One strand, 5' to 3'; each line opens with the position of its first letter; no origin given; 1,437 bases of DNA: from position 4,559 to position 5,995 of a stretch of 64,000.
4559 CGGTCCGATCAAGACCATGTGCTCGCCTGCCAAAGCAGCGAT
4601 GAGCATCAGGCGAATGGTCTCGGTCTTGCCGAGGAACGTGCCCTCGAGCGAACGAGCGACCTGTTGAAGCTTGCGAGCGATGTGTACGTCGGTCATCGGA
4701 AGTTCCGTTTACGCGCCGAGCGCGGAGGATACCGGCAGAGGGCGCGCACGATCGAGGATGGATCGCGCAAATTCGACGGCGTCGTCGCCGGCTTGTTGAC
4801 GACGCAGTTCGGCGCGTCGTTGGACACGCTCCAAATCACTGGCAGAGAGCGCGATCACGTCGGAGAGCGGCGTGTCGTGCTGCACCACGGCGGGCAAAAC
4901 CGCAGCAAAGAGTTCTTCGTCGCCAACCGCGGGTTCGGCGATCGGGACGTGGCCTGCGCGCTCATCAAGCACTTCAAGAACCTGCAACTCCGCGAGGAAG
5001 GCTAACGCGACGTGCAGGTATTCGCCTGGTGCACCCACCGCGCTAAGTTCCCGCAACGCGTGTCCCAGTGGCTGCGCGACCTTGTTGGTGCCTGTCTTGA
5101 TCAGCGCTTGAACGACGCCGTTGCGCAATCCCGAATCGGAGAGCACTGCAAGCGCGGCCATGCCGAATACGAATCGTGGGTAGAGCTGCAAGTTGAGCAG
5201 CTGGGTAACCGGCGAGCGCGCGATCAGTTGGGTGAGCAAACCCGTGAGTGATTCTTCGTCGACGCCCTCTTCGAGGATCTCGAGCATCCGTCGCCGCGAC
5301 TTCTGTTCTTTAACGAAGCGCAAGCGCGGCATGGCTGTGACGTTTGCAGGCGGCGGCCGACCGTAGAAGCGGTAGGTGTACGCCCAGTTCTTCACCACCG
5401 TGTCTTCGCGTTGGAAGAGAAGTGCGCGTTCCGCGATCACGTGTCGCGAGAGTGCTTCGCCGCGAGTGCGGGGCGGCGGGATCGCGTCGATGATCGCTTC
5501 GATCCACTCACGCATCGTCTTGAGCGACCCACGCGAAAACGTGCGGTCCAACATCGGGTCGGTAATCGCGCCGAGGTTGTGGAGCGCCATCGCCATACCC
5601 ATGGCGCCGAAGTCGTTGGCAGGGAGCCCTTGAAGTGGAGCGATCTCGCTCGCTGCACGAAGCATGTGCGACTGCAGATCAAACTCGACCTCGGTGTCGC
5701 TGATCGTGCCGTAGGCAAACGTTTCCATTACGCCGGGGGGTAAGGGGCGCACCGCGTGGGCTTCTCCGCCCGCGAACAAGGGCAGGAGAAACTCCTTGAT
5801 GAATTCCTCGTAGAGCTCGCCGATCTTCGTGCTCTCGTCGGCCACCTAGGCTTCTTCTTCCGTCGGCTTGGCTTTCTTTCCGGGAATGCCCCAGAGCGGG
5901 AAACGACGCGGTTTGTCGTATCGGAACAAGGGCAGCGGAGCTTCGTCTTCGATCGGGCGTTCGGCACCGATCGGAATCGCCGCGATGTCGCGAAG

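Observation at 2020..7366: Four-gene operon built around a RavA/MoxR-class AAA+ ATPase with three unrecognisable partners and no ViaA-type VWA protein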

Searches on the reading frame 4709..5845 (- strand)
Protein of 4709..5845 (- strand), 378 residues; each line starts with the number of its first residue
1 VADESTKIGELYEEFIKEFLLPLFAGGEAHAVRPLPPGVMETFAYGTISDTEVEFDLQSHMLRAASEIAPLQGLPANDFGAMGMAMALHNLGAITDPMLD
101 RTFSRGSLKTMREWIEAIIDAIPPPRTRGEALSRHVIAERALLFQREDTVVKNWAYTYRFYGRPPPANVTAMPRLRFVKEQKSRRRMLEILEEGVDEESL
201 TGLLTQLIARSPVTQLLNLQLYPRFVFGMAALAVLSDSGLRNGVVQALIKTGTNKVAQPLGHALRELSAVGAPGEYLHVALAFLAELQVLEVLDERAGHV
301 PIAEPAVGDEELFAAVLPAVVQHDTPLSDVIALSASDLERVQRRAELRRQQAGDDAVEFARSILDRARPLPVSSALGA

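Call 3: search_protein_families(library=pfam, proteins=[window:4709-5845:-], max_evalue=0.1)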
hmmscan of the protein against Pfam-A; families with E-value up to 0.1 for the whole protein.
window:4709-5845:- (378 aa): 0 families

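Call 4: search_protein_families(library=ncbifam, proteins=[window:4709-5845:-], max_evalue=0.1)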
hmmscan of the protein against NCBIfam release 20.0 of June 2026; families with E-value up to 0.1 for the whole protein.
window:4709-5845:- (378 aa): 0 families

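Call 5: search_protein_families(library=padloc, proteins=[window:4709-5845:-], max_evalue=0.1)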
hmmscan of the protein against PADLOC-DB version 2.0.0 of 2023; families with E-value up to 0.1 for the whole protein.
window:4709-5845:- (378 aa): 0 families

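Call 15: find_homologous_proteins(query=window:4709-5845:-)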
Query window:4709-5845:- (378 aa): 73 proteins with E <= 0.001 among 8000 candidates.
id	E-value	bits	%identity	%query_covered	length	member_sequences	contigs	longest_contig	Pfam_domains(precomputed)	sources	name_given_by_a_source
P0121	1.9e-241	818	100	100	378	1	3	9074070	-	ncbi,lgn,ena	-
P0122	4.8e-212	722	87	99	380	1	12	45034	-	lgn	-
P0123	1.3e-207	707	86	99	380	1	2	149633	-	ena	-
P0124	1.8e-207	707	85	98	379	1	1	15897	-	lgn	-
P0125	8.1e-205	698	85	98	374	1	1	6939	-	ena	-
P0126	9.6e-151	520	66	99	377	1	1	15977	-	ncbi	ncbi:MAG: hypothetical protein AAGE52_24335 [Myxococcota bacterium]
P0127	3.1e-136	472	61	99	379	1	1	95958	-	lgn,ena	-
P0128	1.3e-124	434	57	98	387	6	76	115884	-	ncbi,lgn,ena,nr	ncbi:MAG TPA: hypothetical protein RMH85_19955 [Polyangiaceae bacterium LLY-WYZ-15_(1-7)]|nr:hypothe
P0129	8.2e-116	405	54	96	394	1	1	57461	-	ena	-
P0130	2.5e-115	404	54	97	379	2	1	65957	-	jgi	-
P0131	3.8e-115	403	54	98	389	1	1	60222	-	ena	-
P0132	1.1e-113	398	53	98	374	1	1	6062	-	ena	-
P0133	1.5e-113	398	54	98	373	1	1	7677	-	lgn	-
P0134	3.0e-113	397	53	99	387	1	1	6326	-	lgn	-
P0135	9.8e-113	395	54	100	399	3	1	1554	-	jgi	jgi:hypothetical protein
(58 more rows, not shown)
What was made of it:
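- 4709..5845 (-): g2: 378-aa mostly alpha-helical protein with a three-strand sheet, second gene of the module. No solved structure resembles the predicted fold. 73 homologs, those with a source name all Myxococcota or 'Deltaproteobacteria' MAGs (call 15).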

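Call 17: find_encoding_contigs(protein=P0121, flank=10000, max_places=3)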
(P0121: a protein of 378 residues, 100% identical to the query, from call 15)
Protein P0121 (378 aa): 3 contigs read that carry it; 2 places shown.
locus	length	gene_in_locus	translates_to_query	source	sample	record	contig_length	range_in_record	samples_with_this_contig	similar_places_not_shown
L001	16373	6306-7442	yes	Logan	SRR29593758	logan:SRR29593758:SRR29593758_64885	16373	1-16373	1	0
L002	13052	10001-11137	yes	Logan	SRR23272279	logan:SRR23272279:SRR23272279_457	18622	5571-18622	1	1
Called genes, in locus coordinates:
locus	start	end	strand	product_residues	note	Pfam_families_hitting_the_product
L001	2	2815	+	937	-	?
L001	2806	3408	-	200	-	-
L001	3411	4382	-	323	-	-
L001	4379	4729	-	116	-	-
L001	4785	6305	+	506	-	-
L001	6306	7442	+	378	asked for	-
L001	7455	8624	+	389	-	PF20030:bpMoxR, PF07726:AAA_3 (weak), PF07728:AAA_5, PF17868:AAA_lid_8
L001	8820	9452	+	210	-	PF00484:Pro_CA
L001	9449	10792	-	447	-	PF00072:Response_reg, PF00158:Sigma54_activat, PF14532:Sigma54_activ_2, PF07728:AAA_5 (weak), PF25601:AAA_lid_14, PF02954:HTH_8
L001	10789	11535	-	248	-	PF13449:Phytase-like (weak)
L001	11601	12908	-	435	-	PF00512:HisKA, PF02518:HATPase_c, PF13589:HATPase_c_3 (weak)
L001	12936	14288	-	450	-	PF00361:Proton_antipo_M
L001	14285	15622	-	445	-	PF00662:Proton_antipo_N, PF00361:Proton_antipo_M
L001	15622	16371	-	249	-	?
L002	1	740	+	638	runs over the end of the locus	PF00069:Pkinase, PF07714:PK_Tyr_Ser-Thr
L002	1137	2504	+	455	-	PF01471:PG_binding_1 (faint)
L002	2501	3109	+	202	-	PF13328:HD_4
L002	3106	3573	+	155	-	PF11617:Cu-binding_MopE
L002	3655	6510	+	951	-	PF00756:Esterase (faint)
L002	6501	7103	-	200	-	-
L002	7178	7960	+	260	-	-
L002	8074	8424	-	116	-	-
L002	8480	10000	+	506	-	-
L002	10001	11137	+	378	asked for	-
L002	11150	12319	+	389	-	PF20030:bpMoxR, PF07726:AAA_3 (weak), PF07728:AAA_5, PF17868:AAA_lid_8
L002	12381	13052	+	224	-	?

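Call 20: search_protein_families(library=pfam, proteins=[L002:12381-13052:+], max_evalue=0.1)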
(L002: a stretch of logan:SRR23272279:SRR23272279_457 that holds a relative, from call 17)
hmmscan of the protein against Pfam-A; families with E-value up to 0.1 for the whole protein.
L002:12381-13052:+ (224 aa): 0 families

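Call 32: search_protein_families(library=pfam, alignment_id=A2, max_evalue=0.05)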
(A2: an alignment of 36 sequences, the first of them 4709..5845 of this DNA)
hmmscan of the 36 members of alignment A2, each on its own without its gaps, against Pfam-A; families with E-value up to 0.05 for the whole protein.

A. member 1, window:4709-5845:- (378 aa): 0 families

B. families by the number of members that match (of 36 scanned): 3 families
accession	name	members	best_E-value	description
PF19998.4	fvmX1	1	0.0008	FtsH ternary system domain X1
PF20658.2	MSG_insertion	1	0.0094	Malate synthase G, alpha-beta insertion domain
PF19908.4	DUF6381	1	0.048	Family of unknown function (DUF6381)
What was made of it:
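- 4709..5845 (-): No Pfam hit for the window copy; 1 of 36 orthologs hits fvmX1 at 8e-4 (call 32).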

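Call 43: predict_structure(alignment_id=A2)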
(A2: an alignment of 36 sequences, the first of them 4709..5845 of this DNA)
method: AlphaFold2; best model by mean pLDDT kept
length: 378 residues; sequences in the alignment: 36
mean_pLDDT: 91.2   pTM: 0.89
mean pLDDT of the five models: 91.2, 90.7, 90.0, 89.1, 88.3
residues with pLDDT >= 90: 284; 70-90: 71; 50-70: 18; < 50: 5
segments of 3 or more residues with pLDDT < 50: 374-378
pLDDT, mean of each block of 10 residues (from residue 1): 87 96 93 94 95 96 96 93 97 82 76 97 96 97 91 90 88 86 92 74 94 96 93 96 96 91 98 97 97 78 83 97 87 94 96 97 95 55
secondary structure, 60 per line:
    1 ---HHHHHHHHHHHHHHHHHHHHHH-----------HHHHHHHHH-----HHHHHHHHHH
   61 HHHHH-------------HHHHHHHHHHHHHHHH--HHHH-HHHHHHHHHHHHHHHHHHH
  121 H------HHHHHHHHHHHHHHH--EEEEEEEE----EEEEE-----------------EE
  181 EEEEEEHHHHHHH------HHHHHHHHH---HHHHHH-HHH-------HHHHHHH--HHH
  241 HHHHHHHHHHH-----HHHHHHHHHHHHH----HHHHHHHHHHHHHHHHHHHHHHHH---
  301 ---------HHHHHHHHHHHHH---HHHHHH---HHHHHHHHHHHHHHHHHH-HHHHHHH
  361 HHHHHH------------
elements in order: H4-25 H37-45 H51-65 H79-94 H97-100 H102-121 H128-142 E145-152 E157-161 E179-186 H187-193 H200-208 H212-217 H229-235 H238-251 H257-269 H274-297 H310-322 H326-331 H335-352 H354-366
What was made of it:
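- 4709..5845 (-): Model pLDDT 91, pTM 0.89 (call 43).
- On VWA domain in one of the three in-window partners: g2: mostly alpha-helical (call 43).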

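Call 85: search_solved_structures(query=A2, max_evalue=1)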
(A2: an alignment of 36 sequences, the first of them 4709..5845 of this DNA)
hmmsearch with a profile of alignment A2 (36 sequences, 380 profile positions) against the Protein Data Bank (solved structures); distinct sequences matched with E-value up to 1: 1.
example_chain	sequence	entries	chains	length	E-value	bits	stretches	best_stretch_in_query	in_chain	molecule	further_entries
6v8g_A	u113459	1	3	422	0.75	12.3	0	67-103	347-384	Glutamate transporter homolog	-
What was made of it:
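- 4709..5845 (-): The family profile has no PDB sequence match (call 85).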

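Call 90: fold_search(model_id=the predicted structure, library=pdb)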
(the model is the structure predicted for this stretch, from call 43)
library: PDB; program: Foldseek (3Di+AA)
matches with E <= 10: 457; with E <= 0.001: 0
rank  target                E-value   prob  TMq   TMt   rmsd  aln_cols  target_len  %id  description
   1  9cxh_A                8.4e-02  0.30  0.16  0.09  21.9       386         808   10  Structure of PDE6C in complex with the rod inhibitory p gamma subunit in the presence of cGMP (released 2024-12-18)
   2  9mg8_B                1.2e-01  0.18  0.14  0.13  23.3       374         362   15  Crystal Structure of b-iTHR-110 (released 2025-12-17)
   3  5h2w_C                1.7e-01  0.14  0.15  0.14  19.6       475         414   12  Crystal structure of the karyopherin Kap60p bound to the SUMO protease Ulp1p (150-340) (released 2016-12-14)
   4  5es2_B                2.8e-01  0.11  0.13  0.13  20.1       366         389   10  The crystal structure of a functionally uncharacterized protein LPG0634 from Legionella pneumophila subsp. pneumophila (released 2015-12-16)
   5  5xbk_A                2.9e-01  0.15  0.16  0.17  18.1       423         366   12  Crystal structure of human Importin4 (released 2018-02-14)
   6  5tzx_B                3.0e-01  0.14  0.17  0.18  21.5       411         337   10  CRYSTAL STRUCTURE OF HUMAN PHOSPHODIESTERASE 2A IN COMPLEX WITH 1-[(3-chloro-4-fluorophenyl)carbonyl]-3,3-difluoro-5-{ (released 2017-02-22)
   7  9n22_G                3.2e-01  0.18  0.16  0.20  18.5       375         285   13  Y20S (Sec18-Sec17-Sec9-Sso1-Snc1) EDTA - Class 2 (released 2025-10-01)
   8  8cws_A                3.3e-01  0.35  0.25  0.22  17.7       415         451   12  Accurate computational design of genetically encoded 3D protein crystals (released 2023-11-01)
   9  9cxh_B                3.3e-01  0.16  0.15  0.09  20.6       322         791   10  Structure of PDE6C in complex with the rod inhibitory p gamma subunit in the presence of cGMP (released 2024-12-18)
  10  5es2_A                3.3e-01  0.10  0.13  0.13  19.9       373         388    9  The crystal structure of a functionally uncharacterized protein LPG0634 from Legionella pneumophila subsp. pneumophila (released 2015-12-16)
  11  5fia_A                3.4e-01  0.14  0.16  0.15  22.1       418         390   11  Structure of the effector protein LpiR1 (Lpg0634) from Legionella pneumophila (released 2016-01-27)
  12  7oqw_A                3.9e-01  0.16  0.15  0.21  19.2       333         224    9  Ternary complex of 14-3-3 sigma, Amot-p130 phosphopeptide, and WQ178 (released 2022-06-22)
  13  5h7c_C                4.1e-01  0.18  0.18  0.17  18.1       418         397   13  Crystal structure of a repeat protein with two Protein A-DHR14 repeat modules (released 2017-06-28)
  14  6gkf_C                4.1e-01  0.15  0.15  0.20  17.8       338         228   10  Structure of 14-3-3 gamma in complex with caspase-2 14-3-3 binding motif Ser139 (released 2018-10-17)
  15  3qtm_B                4.1e-01  0.15  0.18  0.20  18.6       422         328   11  Structure of S. pombe nuclear import adaptor Nro1 (Space group P21) (released 2011-09-21)
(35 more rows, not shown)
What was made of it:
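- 4709..5845 (-): Foldseek finds nothing at E<=0.001 (call 90).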
